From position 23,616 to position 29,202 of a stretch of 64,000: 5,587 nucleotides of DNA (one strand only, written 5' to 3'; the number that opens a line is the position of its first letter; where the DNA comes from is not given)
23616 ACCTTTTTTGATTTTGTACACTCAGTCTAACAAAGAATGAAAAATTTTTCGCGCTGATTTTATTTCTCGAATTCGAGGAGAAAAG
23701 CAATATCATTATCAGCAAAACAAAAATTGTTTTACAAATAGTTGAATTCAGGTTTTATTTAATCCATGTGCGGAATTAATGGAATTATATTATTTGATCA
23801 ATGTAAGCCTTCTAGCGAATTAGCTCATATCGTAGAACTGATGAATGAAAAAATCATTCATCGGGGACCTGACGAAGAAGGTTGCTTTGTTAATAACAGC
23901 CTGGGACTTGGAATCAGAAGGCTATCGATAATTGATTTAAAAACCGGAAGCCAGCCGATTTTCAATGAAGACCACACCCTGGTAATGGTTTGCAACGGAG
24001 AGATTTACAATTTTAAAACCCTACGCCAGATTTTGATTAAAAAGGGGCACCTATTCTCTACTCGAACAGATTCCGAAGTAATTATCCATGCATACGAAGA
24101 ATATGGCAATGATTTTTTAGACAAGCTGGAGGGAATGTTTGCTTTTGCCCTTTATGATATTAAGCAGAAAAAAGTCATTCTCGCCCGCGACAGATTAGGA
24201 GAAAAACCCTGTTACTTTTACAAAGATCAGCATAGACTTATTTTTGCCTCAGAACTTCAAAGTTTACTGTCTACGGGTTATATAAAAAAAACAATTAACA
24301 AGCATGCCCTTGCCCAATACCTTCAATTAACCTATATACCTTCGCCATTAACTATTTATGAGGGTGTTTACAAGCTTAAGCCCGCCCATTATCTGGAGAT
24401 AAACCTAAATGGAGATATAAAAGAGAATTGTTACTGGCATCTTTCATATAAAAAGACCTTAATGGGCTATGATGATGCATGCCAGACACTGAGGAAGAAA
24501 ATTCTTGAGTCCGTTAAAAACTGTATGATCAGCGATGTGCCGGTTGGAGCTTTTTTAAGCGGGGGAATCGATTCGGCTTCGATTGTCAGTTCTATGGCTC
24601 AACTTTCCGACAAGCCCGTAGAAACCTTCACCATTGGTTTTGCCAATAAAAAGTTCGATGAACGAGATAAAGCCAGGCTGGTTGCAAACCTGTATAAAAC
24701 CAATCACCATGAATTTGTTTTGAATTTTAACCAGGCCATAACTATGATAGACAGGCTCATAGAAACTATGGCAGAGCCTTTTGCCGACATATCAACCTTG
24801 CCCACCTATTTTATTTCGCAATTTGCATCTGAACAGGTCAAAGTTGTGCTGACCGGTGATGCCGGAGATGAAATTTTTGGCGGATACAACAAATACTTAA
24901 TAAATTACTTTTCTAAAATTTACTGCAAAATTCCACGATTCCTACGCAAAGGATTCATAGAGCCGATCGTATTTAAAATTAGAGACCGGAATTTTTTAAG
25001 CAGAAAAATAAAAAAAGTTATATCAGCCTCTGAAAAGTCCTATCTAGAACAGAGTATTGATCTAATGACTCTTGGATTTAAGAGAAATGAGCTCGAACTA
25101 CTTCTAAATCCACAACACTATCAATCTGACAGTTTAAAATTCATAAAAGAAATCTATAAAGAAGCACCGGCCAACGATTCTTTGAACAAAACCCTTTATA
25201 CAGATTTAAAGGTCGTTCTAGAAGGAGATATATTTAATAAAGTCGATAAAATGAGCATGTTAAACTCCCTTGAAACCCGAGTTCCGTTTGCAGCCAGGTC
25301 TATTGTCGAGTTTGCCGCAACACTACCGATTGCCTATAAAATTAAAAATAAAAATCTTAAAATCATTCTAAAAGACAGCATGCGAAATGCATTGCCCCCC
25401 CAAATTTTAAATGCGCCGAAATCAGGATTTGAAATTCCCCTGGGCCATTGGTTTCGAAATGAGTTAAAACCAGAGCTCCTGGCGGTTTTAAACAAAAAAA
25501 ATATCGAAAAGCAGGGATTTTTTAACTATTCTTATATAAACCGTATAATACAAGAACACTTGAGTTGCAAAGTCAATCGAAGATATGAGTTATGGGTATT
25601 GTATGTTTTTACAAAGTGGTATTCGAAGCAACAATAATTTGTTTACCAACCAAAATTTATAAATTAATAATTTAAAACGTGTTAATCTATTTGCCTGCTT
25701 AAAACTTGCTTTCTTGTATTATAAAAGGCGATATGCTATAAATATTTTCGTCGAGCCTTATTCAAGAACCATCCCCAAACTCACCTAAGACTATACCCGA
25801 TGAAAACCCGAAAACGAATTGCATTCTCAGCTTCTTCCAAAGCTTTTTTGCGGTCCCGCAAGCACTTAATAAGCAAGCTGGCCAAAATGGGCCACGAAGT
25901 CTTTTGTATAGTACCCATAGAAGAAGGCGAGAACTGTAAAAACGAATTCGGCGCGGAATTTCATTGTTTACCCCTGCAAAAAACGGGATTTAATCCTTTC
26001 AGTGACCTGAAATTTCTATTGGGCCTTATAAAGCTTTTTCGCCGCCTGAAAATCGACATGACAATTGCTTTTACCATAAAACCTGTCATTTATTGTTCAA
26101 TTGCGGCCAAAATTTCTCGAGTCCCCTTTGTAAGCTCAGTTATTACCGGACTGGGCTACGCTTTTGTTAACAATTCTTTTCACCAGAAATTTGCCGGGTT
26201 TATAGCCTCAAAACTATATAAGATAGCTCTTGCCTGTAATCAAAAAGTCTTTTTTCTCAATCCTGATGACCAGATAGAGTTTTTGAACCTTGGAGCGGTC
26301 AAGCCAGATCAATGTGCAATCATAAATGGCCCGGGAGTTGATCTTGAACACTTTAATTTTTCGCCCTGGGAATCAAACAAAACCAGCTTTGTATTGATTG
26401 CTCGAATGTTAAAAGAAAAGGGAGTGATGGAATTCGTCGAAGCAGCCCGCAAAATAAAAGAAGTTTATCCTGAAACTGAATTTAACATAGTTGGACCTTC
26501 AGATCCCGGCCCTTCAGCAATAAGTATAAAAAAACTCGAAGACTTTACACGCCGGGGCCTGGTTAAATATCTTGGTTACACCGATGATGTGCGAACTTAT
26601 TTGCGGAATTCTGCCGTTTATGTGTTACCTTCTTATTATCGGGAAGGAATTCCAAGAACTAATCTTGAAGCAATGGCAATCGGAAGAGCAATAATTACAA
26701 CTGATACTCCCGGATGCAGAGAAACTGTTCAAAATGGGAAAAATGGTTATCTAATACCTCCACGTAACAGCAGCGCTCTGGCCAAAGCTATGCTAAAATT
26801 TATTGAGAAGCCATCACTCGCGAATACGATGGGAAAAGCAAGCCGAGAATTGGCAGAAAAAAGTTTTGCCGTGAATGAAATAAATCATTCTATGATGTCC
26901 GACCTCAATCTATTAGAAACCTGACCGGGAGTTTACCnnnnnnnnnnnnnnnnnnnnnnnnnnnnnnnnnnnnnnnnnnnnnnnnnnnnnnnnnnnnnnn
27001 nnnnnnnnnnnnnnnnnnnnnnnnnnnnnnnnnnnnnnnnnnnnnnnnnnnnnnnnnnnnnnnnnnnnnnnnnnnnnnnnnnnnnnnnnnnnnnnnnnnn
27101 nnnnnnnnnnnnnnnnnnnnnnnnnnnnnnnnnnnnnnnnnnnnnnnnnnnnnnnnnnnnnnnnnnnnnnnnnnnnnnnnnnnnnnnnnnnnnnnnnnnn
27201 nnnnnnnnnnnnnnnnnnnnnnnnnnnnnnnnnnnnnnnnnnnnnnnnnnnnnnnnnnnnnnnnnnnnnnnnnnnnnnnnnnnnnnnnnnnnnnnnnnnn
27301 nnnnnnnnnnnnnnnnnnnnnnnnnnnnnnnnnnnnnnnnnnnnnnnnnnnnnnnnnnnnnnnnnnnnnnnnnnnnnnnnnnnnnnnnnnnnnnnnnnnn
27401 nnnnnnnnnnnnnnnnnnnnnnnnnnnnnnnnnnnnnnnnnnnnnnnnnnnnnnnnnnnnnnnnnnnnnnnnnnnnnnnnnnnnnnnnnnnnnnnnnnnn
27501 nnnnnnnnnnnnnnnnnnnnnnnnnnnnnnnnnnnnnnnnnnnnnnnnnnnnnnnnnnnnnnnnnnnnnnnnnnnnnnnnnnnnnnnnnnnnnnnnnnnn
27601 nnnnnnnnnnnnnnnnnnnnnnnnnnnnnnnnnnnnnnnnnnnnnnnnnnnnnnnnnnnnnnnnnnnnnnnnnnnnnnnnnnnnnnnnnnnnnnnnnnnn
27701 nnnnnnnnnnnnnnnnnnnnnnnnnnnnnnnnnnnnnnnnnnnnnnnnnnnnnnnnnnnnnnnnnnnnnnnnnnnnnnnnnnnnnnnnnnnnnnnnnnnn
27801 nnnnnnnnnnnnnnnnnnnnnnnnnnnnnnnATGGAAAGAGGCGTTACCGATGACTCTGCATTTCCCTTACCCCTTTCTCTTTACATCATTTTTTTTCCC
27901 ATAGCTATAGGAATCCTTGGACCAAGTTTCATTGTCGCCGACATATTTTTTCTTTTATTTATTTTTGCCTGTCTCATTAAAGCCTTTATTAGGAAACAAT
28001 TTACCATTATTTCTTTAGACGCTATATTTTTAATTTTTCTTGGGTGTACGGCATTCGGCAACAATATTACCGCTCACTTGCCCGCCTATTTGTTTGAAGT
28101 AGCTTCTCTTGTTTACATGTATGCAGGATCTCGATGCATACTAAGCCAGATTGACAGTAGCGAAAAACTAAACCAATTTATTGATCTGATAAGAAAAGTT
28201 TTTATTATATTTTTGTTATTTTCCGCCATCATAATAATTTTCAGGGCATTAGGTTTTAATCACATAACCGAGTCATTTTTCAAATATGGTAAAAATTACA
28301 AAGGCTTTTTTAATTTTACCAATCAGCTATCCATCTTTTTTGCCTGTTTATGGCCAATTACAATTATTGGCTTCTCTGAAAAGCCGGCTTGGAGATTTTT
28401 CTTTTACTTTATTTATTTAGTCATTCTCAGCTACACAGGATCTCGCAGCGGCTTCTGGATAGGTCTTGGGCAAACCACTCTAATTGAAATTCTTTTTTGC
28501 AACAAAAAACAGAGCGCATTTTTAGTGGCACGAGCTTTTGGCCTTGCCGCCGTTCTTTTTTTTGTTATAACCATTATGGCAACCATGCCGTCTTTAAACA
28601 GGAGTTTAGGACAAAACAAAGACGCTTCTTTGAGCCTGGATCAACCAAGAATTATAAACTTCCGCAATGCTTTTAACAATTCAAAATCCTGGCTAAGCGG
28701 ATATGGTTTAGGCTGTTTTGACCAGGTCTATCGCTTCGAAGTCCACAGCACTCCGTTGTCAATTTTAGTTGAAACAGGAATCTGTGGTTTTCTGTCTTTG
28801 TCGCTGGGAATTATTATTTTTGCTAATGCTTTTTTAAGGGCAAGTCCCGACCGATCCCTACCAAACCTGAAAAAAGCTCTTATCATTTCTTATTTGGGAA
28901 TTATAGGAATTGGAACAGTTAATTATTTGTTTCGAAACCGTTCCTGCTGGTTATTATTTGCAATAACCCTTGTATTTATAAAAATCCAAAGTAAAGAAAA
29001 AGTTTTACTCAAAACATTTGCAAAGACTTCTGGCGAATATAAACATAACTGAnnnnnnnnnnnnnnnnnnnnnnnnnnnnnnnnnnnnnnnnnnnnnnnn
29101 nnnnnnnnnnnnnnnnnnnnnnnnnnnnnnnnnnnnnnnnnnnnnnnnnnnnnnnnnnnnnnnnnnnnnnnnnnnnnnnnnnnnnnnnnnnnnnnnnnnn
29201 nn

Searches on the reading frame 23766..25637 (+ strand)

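Call 19: search_protein_families(library=ncbifam, proteins=[window:23766-25637:+])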
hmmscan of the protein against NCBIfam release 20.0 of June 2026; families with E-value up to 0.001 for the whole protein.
window:23766-25637:+ (623 aa): 9 families
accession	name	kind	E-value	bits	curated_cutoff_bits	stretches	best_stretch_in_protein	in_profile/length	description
TIGR03108.1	eps_aminotran_1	hypoth_equivalog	5.3e-167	557.2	816.9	1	1-618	1-624/628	XrtA/PEP-CTERM system amidotransferase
TIGR01536.1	asn_synth_AEB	equivalog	6.9e-142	474.1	267.1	1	2-555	1-517/517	asparagine synthase (glutamine-hydrolyzing)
TIGR03104.1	trio_amidotrans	equivalog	4.6e-131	437.9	570.1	2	1-377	1-383/589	N-acetylglutaminylglutamine amidotransferase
NF006949.0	PRK09431.1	equivalog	8.2e-93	311.8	499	3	1-170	1-168/554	asparagine synthase B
NF033535.1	lass_lactam_cya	exception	1.5e-72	245.1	525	2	1-377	1-382/668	lasso peptide isopeptide bond-forming cyclase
NF033561.1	macrolact_Ik_Al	subfamily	4.9e-14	51.8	300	1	127-380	83-340/561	albusnodin/ikarugamycin family macrolactam cyclase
NF001484.0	PRK00331.1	subfamily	2.2e-10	39.6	381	1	62-170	85-201/601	isomerizing glutamine--fructose-6-phosphate transaminase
TIGR01135.1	glmS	equivalog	6.4e-10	38.1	418.05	1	63-169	85-199/607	glutamine--fructose-6-phosphate transaminase (isomerizing)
TIGR01134.1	purF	equivalog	4.8e-09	36.1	350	1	61-167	83-199/432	amidophosphoribosyltransferase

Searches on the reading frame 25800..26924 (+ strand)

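Call 71: search_protein_families(library=pfam, proteins=[window:25800-26924:+], max_evalue=0.00001)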
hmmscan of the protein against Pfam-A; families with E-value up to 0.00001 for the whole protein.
window:25800-26924:+ (374 aa): 4 families
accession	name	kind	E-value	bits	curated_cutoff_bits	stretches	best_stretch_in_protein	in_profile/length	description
PF00534.26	Glycos_transf_1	-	1.3e-33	116.4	26.4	1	184-350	5-171/172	Glycosyl transferases group 1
PF13692.12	Glyco_trans_1_4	-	7.2e-31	107.8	27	1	196-336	3-141/142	Glycosyl transferases group 1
PF13477.12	Glyco_trans_4_2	-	9.1e-14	52.2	23.4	1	7-152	2-137/139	Glycosyl transferase 4-like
PF13439.12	Glyco_transf_4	-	3.3e-07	30.9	28.5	1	22-183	10-169/170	Glycosyltransferase Family 4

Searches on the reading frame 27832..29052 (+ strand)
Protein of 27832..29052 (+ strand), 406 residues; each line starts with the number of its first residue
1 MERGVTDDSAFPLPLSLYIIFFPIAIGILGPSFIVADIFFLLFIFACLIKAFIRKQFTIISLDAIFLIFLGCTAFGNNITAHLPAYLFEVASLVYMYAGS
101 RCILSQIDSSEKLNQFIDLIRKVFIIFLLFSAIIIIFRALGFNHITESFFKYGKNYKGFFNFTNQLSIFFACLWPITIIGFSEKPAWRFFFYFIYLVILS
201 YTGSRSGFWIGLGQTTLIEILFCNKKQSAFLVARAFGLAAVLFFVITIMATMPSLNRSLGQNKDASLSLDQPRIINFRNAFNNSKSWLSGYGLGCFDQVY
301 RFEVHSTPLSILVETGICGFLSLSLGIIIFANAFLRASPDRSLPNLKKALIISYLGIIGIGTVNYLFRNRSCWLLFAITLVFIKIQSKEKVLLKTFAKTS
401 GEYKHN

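Call 71: search_protein_families(library=pfam, proteins=[window:27832-29052:+], max_evalue=0.00001)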
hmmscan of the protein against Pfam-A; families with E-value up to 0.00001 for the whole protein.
window:27832-29052:+ (406 aa): 1 family
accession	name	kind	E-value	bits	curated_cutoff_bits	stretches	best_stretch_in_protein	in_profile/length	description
PF04932.20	Wzy_C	-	9.3e-07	29.2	31.7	1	191-322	2-147/149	O-Antigen ligase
